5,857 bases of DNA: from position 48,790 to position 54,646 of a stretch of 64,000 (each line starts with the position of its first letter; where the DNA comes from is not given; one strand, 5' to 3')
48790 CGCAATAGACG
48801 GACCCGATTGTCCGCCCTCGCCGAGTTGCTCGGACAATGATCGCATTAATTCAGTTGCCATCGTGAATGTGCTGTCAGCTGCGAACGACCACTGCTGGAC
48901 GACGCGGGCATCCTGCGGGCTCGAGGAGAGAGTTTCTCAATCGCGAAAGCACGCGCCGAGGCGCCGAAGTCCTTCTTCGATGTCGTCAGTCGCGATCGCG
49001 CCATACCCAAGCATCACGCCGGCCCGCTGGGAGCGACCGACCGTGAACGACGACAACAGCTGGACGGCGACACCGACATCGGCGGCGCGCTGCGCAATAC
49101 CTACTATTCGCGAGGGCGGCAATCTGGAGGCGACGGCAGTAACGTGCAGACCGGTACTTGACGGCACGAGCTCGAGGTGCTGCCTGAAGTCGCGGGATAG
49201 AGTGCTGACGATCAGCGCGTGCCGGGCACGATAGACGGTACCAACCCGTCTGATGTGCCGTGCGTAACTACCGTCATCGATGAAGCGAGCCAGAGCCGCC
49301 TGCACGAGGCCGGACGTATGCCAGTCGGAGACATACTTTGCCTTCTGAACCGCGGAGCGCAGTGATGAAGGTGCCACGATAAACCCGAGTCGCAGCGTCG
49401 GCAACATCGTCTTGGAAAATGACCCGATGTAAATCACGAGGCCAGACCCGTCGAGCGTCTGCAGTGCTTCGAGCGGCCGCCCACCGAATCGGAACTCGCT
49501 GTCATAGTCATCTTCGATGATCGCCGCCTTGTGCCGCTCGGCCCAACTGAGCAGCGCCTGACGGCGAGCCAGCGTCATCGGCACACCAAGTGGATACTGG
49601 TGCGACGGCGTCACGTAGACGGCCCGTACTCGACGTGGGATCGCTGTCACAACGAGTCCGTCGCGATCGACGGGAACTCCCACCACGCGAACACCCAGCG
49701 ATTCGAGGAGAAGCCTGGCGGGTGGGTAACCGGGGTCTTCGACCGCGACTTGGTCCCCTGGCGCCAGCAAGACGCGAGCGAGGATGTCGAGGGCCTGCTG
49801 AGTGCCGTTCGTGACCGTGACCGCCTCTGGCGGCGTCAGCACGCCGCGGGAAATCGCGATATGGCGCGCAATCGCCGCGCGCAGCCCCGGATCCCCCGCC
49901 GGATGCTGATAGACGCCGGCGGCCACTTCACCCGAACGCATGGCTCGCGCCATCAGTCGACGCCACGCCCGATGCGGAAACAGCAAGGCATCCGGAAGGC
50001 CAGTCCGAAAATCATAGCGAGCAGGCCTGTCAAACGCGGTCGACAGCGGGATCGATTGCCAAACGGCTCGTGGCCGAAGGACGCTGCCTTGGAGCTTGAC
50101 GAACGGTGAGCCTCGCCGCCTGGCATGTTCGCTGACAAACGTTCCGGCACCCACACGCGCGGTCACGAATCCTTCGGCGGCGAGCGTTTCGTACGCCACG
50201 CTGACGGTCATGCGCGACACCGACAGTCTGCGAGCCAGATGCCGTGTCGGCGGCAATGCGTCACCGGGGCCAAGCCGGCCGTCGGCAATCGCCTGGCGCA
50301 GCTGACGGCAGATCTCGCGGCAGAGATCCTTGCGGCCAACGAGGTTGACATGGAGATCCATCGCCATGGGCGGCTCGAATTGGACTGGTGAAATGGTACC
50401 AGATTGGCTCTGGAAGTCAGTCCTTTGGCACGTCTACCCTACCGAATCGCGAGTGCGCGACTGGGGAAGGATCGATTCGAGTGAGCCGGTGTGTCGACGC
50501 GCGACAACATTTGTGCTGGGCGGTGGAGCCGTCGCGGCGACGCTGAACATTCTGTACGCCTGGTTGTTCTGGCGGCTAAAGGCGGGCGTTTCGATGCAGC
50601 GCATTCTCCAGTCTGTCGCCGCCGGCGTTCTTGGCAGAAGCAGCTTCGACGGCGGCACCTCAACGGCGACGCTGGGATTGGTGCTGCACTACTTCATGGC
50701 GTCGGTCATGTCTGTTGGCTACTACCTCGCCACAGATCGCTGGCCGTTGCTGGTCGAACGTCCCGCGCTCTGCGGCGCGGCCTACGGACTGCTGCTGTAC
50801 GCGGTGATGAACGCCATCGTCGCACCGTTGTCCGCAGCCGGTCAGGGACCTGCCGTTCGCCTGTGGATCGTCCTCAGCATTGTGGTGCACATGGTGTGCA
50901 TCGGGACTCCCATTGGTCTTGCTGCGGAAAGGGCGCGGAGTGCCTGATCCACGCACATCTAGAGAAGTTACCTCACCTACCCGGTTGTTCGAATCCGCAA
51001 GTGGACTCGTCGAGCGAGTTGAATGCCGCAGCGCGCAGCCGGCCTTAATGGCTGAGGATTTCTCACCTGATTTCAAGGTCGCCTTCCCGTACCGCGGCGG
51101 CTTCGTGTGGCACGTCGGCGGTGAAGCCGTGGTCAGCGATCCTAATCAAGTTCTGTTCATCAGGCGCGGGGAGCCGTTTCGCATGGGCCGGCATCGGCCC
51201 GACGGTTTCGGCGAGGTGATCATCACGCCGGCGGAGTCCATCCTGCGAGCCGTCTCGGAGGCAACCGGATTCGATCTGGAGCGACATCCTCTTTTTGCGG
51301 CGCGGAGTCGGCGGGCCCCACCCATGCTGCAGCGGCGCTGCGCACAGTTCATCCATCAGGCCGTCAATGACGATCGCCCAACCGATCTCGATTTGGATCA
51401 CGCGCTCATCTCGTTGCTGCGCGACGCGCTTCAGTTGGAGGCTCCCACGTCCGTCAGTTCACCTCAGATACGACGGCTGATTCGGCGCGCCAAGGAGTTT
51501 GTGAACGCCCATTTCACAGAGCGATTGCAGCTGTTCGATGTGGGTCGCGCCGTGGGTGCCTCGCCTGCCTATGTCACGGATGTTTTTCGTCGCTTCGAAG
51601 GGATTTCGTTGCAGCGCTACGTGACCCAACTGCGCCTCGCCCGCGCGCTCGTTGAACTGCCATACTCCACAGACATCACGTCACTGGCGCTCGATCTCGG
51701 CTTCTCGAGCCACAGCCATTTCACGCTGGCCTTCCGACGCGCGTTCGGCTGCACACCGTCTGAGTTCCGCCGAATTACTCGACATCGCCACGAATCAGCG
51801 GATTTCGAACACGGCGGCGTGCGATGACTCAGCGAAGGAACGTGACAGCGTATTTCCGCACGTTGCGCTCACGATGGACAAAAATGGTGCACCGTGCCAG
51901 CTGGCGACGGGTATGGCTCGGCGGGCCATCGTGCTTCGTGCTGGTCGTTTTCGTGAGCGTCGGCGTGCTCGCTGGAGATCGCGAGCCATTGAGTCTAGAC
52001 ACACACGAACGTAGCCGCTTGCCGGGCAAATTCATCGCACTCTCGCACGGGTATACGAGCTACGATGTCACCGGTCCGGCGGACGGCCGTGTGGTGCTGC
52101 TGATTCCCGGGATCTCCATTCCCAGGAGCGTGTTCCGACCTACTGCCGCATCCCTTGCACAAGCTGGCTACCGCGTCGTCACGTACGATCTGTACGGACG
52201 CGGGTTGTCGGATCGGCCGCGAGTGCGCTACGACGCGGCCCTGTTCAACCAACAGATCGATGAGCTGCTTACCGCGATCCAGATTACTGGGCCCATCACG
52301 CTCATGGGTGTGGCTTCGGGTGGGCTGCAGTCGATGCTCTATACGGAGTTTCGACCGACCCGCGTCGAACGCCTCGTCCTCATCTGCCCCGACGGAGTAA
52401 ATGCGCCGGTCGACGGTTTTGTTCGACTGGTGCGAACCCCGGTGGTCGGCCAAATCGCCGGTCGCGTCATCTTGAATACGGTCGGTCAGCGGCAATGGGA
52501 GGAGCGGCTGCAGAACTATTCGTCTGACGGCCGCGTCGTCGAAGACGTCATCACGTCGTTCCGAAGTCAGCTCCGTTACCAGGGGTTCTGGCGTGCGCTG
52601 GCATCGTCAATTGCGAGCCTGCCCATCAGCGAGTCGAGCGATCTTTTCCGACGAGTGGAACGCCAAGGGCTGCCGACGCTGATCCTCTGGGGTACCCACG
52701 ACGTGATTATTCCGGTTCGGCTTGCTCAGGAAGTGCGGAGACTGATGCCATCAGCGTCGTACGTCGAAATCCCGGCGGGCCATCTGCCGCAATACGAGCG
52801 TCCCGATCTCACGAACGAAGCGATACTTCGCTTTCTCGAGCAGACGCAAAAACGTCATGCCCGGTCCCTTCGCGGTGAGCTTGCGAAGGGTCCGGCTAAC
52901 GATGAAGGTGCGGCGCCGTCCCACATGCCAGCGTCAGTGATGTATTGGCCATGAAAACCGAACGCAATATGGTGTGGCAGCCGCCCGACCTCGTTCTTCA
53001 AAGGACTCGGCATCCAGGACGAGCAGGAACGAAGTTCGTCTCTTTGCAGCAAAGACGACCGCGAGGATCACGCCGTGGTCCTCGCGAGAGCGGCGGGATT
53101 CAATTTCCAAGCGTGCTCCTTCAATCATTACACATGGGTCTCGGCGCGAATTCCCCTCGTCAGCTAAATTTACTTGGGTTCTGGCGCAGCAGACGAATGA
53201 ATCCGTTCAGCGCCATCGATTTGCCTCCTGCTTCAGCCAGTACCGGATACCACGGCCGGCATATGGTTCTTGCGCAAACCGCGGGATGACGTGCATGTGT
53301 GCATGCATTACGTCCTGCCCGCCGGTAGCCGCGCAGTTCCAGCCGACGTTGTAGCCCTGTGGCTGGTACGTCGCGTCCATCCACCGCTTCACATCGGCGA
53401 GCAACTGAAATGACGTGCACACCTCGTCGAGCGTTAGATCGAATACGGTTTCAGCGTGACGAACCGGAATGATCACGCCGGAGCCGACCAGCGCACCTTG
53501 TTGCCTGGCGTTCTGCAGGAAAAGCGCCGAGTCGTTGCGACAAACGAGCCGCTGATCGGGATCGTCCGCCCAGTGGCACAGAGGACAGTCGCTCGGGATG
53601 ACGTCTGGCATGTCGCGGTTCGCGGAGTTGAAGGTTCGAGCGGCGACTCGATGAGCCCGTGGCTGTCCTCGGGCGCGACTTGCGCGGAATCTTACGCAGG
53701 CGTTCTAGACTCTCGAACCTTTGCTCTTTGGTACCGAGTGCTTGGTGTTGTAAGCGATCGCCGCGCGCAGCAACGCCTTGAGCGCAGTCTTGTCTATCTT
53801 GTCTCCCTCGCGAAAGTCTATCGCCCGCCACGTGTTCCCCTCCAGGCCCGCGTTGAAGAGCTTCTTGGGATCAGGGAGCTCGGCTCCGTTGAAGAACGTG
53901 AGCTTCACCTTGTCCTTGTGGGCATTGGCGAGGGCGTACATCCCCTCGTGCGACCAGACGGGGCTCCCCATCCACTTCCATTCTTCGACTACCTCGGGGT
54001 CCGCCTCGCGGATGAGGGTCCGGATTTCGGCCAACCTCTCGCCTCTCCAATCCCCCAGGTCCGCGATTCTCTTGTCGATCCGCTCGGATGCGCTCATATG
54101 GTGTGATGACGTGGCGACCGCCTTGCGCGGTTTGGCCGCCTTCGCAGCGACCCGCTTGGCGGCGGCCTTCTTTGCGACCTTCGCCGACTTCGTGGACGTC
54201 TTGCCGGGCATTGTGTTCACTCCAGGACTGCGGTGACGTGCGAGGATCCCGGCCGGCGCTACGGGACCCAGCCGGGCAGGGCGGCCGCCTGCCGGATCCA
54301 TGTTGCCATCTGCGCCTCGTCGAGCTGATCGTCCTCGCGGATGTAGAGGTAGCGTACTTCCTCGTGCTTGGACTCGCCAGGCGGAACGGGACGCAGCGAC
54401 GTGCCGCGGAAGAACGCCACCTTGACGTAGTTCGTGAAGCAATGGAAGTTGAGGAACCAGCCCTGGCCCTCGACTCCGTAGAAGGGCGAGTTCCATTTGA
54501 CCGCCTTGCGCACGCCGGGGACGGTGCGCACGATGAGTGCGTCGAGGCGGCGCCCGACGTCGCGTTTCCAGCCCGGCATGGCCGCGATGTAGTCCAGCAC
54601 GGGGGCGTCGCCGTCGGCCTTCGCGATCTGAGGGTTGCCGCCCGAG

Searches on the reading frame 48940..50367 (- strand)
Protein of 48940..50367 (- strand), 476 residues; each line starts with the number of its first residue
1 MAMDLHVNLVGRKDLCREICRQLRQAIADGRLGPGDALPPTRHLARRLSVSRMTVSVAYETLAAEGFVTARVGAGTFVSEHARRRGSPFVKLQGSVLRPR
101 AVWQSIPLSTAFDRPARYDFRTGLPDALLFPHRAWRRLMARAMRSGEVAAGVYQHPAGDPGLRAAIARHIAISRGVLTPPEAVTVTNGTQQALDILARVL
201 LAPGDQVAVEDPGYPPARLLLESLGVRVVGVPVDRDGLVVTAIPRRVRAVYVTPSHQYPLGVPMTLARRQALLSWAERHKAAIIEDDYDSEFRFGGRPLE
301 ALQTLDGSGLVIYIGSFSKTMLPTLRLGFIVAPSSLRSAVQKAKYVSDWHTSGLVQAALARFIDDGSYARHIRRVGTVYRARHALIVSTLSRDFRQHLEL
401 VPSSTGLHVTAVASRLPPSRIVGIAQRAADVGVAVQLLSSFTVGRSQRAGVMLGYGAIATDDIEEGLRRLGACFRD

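Call 43: search_protein_families(library=pfam, proteins=[window:48940-50367:-], max_evalue=0.001)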
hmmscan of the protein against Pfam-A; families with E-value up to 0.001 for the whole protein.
window:48940-50367:- (476 aa): 2 families
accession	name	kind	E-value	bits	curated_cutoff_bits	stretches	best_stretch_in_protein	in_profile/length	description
PF00155.27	Aminotran_1_2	-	1.1e-20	74.6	19.7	1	150-443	35-338/361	Aminotransferase class I and II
PF00392.27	GntR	-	1.6e-18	66.6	27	1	17-78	3-64/64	Bacterial regulatory proteins, gntR family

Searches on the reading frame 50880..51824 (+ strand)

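Call 43: search_protein_families(library=pfam, proteins=[window:50880-51824:+], max_evalue=0.001)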
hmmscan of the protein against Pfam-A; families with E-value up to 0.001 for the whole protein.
window:50880-51824:+ (315 aa): 4 families
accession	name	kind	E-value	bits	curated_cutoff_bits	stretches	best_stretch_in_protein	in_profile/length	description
PF12833.13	HTH_18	-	5.4e-20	71.9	33.6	1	223-298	3-79/80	Helix-turn-helix domain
PF00165.29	HTH_AraC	-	2.8e-13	50.1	26.6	1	265-298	10-42/42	Bacterial regulatory helix-turn-helix proteins, AraC family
PF14525.12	AraC_binding_2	-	4.8e-06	26.8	27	1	56-177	47-160/173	AraC-binding-like domain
PF02311.25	AraC_binding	-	9.1e-05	22.7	21.1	1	73-180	32-135/135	AraC-like ligand binding domain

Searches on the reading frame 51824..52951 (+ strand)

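Call 43: search_protein_families(library=pfam, proteins=[window:51824-52951:+], max_evalue=0.001)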
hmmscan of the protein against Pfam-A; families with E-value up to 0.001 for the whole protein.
window:51824-52951:+ (376 aa): 3 families
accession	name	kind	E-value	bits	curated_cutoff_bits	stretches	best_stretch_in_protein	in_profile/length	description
PF00561.26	Abhydrolase_1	-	2.2e-20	73.8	25.8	1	90-327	2-245/245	alpha/beta hydrolase fold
PF12697.13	Abhydrolase_6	-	6.8e-19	69.8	26.3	1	91-333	1-217/217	Alpha/beta hydrolase family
PF12146.15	Hydrolase_4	-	1.2e-13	51.3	27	1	90-310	6-219/239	Serine aminopeptidase, S33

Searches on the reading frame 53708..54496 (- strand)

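Call 43: search_protein_families(library=pfam, proteins=[window:53708-54496:-], max_evalue=0.001)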
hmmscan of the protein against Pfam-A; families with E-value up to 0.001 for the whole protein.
window:53708-54496:- (263 aa): 2 families
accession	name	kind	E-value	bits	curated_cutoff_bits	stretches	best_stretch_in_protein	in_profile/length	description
PF08818.16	DUF1801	-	1.5e-22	80.3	27.2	1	151-247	1-85/85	Domain of unknown function (DU1801)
PF18899.5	DUF5655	-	0.00026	21.4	24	1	157-246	18-105/109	Domain of unknown function (DUF5655)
